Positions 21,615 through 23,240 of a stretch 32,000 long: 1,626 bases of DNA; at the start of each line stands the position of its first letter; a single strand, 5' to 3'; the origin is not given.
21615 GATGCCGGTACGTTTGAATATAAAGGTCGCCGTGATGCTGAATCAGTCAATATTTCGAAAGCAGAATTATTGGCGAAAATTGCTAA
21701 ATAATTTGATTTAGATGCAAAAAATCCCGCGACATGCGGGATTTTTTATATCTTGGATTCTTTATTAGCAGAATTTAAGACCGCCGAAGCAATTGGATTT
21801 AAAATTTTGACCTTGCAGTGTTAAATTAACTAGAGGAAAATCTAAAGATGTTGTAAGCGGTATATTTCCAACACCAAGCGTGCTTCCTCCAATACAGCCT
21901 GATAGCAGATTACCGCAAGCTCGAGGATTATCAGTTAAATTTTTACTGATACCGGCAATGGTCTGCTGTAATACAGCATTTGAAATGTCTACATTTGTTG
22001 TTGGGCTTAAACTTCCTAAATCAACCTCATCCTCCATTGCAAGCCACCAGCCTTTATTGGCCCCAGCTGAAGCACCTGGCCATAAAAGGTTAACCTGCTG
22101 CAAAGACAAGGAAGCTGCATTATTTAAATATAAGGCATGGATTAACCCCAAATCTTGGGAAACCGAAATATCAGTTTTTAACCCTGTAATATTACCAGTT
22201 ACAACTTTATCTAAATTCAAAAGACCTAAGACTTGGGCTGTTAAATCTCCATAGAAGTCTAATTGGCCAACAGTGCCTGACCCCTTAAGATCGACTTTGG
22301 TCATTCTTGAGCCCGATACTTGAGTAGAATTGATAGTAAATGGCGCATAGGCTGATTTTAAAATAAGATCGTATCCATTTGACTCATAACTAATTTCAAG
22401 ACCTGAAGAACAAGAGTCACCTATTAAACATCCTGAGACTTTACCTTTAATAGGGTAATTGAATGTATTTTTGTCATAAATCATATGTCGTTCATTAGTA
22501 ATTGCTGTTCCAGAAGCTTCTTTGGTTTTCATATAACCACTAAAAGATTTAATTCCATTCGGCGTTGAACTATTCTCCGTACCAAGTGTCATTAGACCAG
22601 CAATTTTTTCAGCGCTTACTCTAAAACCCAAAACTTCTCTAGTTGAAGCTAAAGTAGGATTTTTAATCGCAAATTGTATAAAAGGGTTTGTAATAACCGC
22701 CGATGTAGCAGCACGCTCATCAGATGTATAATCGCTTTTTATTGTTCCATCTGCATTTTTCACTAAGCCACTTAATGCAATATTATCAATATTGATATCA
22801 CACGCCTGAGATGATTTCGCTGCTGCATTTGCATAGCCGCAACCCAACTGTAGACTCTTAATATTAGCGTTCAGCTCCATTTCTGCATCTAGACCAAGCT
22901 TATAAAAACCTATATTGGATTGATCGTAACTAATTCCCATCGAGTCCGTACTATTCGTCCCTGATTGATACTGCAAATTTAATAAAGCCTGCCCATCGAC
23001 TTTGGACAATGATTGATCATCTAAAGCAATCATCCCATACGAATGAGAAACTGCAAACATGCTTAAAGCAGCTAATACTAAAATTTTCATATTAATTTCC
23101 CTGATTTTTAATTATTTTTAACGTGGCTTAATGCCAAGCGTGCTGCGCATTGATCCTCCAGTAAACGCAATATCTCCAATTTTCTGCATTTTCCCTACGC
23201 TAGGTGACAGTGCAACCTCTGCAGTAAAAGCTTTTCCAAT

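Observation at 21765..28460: Insulated four-gene operon of signal-peptide proteins with no recognisable assembly or secretion machinery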

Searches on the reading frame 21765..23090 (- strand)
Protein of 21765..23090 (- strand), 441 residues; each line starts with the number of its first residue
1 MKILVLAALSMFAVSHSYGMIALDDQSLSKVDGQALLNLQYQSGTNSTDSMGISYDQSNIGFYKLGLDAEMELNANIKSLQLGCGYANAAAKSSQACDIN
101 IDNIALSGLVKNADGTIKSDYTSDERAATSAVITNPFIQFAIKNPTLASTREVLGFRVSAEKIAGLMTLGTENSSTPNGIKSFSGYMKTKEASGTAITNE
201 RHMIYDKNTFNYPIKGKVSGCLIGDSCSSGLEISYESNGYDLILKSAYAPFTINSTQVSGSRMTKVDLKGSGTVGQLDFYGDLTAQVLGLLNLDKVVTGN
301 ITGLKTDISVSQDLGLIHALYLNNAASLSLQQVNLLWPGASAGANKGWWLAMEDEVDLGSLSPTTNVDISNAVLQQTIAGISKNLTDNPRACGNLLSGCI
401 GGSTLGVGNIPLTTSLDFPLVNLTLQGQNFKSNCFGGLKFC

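Call 3: search_protein_families(library=pfam, proteins=[window:21765-23090:-], max_evalue=1)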
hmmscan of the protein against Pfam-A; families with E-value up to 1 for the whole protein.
window:21765-23090:- (441 aa): 1 family
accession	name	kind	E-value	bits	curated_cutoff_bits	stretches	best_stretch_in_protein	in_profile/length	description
PF19657.4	DUF6160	-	0.0093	16.6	27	1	2-42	6-46/96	Family of unknown function (DUF6160)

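Call 4: search_protein_families(library=ncbifam, proteins=[window:21765-23090:-], max_evalue=1)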
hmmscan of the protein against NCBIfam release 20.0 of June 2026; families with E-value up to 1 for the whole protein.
window:21765-23090:- (441 aa): 0 families

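Call 38: search_solved_structures(query=A5, max_evalue=10)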
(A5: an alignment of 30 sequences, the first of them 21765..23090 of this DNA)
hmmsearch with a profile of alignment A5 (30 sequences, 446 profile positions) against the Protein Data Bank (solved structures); distinct sequences matched with E-value up to 10: 3.
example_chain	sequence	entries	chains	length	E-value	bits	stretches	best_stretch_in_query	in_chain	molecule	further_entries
7u17_B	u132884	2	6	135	0.26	13.7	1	212-291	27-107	Transmembrane protein 106B | TMEM106B protein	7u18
7u10_A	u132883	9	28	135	0.34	13.3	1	212-291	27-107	Transmembrane protein 106B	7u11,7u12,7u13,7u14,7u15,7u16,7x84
6jbx_A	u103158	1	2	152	1.4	11.3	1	232-293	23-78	Fatty acid biosynthesis transcriptional regulator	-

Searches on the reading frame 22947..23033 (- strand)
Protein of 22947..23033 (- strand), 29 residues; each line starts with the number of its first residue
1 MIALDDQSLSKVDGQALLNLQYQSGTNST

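Call 121: search_protein_families(library=ncbifam, proteins=[window:22947-23033:-], max_evalue=10)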
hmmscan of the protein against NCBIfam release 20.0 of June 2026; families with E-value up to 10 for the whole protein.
seq(29 aa): 0 families

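Call 122: search_protein_families(library=pfam, proteins=[window:22947-23033:-], max_evalue=10)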
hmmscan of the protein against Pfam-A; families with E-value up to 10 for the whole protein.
seq(29 aa): 1 family
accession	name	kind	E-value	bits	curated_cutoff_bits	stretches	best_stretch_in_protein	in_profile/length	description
PF19657.4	DUF6160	-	0.018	15.7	27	1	1-23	24-46/96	Family of unknown function (DUF6160)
